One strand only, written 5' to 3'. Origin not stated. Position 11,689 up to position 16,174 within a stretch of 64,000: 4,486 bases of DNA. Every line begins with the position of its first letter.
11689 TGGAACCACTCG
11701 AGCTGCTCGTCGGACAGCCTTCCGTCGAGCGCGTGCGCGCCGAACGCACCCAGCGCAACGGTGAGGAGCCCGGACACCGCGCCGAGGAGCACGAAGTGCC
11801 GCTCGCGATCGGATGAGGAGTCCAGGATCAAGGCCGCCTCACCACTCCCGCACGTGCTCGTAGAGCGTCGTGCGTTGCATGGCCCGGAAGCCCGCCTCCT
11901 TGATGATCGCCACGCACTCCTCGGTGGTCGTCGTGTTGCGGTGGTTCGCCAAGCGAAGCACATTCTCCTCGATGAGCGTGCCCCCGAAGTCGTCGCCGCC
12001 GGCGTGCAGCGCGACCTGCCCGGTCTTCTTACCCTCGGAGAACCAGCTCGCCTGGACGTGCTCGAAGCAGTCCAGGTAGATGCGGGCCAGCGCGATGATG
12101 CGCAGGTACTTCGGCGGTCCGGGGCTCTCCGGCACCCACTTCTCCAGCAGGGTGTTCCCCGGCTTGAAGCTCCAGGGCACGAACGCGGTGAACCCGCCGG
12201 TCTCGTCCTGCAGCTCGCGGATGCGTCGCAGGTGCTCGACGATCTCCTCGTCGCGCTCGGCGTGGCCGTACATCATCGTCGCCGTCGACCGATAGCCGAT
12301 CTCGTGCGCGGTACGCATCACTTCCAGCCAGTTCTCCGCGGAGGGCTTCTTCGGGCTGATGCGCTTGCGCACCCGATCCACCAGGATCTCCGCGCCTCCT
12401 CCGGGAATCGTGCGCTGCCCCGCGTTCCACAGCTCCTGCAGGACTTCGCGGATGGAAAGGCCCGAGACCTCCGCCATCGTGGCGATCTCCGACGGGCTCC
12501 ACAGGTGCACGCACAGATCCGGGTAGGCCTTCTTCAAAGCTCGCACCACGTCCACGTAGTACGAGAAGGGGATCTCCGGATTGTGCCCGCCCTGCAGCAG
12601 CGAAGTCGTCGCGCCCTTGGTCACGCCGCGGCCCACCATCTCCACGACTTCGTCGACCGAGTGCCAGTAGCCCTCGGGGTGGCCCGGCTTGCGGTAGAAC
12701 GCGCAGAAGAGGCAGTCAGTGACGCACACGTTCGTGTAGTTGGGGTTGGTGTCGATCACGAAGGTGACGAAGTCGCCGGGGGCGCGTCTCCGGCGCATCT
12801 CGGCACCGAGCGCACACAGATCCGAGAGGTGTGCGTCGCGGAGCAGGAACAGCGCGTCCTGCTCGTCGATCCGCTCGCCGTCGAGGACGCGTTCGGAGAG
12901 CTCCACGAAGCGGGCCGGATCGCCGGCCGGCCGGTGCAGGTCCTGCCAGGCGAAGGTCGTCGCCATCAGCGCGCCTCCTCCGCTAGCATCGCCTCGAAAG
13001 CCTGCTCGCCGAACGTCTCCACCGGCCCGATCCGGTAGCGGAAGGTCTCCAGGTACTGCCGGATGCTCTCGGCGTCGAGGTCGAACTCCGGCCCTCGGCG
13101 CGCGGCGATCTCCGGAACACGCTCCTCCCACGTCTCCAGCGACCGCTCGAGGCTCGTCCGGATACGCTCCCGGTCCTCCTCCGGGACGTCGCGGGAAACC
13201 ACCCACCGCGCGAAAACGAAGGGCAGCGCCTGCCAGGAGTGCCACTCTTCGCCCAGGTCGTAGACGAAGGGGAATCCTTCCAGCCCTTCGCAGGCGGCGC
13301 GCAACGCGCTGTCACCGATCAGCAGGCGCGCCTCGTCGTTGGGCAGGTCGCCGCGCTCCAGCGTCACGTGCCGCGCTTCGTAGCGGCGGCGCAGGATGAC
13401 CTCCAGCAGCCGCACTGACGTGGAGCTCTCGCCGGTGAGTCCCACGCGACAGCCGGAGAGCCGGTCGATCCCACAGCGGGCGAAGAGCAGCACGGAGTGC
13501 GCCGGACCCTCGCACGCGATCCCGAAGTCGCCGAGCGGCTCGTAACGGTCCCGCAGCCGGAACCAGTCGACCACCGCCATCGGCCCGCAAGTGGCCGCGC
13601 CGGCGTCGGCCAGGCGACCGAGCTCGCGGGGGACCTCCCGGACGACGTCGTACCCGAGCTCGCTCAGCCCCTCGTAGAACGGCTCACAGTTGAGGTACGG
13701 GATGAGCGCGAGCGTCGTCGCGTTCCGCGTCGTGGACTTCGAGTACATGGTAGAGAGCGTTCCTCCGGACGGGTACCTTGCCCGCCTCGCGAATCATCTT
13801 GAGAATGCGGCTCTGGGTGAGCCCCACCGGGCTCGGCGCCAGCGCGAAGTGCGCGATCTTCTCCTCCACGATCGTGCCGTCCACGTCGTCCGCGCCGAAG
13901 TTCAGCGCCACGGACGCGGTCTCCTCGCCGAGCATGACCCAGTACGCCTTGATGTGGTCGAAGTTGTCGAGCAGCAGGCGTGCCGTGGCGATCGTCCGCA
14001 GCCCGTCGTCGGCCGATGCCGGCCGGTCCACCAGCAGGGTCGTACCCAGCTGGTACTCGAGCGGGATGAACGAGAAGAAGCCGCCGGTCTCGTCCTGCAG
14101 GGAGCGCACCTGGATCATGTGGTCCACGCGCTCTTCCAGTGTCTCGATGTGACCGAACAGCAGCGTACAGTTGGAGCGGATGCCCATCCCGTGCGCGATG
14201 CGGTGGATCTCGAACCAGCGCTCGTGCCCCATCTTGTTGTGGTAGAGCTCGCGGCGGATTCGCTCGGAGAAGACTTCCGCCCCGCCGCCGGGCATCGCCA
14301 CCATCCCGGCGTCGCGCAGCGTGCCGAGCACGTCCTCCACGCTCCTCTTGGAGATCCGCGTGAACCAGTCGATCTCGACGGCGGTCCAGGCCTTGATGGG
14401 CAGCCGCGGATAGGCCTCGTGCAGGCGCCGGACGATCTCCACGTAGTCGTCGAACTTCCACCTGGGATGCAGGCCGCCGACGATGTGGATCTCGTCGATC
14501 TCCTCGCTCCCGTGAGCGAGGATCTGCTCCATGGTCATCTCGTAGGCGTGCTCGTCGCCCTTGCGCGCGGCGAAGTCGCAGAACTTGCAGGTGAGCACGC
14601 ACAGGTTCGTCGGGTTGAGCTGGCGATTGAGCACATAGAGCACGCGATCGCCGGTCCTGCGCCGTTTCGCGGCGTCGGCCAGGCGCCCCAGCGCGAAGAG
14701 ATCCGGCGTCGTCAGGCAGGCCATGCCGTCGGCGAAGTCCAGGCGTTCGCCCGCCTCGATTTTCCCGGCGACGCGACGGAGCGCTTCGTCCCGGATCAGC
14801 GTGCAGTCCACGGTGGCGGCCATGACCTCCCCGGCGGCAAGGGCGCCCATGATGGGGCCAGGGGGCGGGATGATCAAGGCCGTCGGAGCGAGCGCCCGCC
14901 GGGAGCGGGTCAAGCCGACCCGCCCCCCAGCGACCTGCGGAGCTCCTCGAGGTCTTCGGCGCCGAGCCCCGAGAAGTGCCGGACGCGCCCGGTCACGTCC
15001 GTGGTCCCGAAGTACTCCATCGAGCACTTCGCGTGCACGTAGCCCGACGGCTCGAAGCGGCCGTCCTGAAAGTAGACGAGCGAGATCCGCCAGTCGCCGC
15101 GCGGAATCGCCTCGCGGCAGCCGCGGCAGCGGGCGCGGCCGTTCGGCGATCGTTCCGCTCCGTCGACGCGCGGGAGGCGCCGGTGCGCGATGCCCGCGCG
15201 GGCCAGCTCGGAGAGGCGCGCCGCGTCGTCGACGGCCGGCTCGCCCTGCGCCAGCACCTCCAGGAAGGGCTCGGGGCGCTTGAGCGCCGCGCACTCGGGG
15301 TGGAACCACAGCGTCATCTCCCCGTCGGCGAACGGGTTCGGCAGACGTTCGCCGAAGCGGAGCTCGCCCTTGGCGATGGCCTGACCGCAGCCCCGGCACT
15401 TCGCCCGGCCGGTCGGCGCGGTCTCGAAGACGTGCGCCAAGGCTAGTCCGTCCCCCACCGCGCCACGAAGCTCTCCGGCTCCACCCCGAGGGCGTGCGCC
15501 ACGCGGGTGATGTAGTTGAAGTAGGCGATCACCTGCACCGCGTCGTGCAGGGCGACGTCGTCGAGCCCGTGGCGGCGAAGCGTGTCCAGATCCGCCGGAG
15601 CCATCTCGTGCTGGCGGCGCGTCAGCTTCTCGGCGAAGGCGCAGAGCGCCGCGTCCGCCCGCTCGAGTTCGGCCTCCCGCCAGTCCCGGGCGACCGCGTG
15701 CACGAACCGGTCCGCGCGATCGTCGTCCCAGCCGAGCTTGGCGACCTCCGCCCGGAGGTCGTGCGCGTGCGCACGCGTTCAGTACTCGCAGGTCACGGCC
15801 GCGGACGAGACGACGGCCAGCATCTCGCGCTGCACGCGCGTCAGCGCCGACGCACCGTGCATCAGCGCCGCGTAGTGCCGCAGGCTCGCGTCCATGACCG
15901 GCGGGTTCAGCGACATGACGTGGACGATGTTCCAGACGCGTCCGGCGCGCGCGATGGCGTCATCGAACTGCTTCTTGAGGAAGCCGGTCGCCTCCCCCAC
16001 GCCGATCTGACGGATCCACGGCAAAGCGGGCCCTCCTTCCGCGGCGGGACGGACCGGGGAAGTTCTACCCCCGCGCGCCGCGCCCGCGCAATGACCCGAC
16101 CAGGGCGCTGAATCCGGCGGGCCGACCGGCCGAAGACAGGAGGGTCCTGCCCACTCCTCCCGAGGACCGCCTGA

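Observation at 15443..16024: Candidate selenocysteine-containing AhpD-like/carboxymuconolactone-decarboxylase-family protein: in-frame UGA at the second Cys of the CxxC-x3-H motif, followed by a SECIS-like hairpin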

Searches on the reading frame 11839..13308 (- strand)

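Call 26: search_protein_families(library=pfam, proteins=[window:11839-13308:-], max_evalue=0.001)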
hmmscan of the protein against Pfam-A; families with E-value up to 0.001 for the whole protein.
window:11839-13308:- (489 aa): 2 families
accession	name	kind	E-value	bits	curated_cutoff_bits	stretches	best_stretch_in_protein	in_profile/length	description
PF19288.4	CofH_C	-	7e-29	100.6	27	1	372-485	3-118/125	CofH/MqnC C-terminal region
PF04055.27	Radical_SAM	-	1.8e-24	87.2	29.5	1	190-362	2-165/166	Radical SAM superfamily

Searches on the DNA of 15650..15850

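Call 58: search_rna_families(source=window, start=15650, end=15850, threshold=evalue, max_evalue=10)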
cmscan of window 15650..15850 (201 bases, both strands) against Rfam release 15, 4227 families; matches with E-value up to 10: 1.
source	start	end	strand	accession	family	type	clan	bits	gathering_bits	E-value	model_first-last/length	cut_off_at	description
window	15787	15827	-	RF02808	PyrR210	Gene; snRNA; snoRNA; HACA-box;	-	11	59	9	1-59/59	no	Pyrobaculum sRNA 210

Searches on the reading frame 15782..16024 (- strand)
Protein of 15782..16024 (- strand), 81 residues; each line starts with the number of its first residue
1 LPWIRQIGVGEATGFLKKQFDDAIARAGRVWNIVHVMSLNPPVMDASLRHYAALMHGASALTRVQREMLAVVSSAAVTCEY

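Call 16: find_encoding_contigs(protein=window:15782-16024:-, flank=10000, max_places=4)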
Protein seq(81 aa) (81 aa): no gene with exactly this product is on record in the collection.
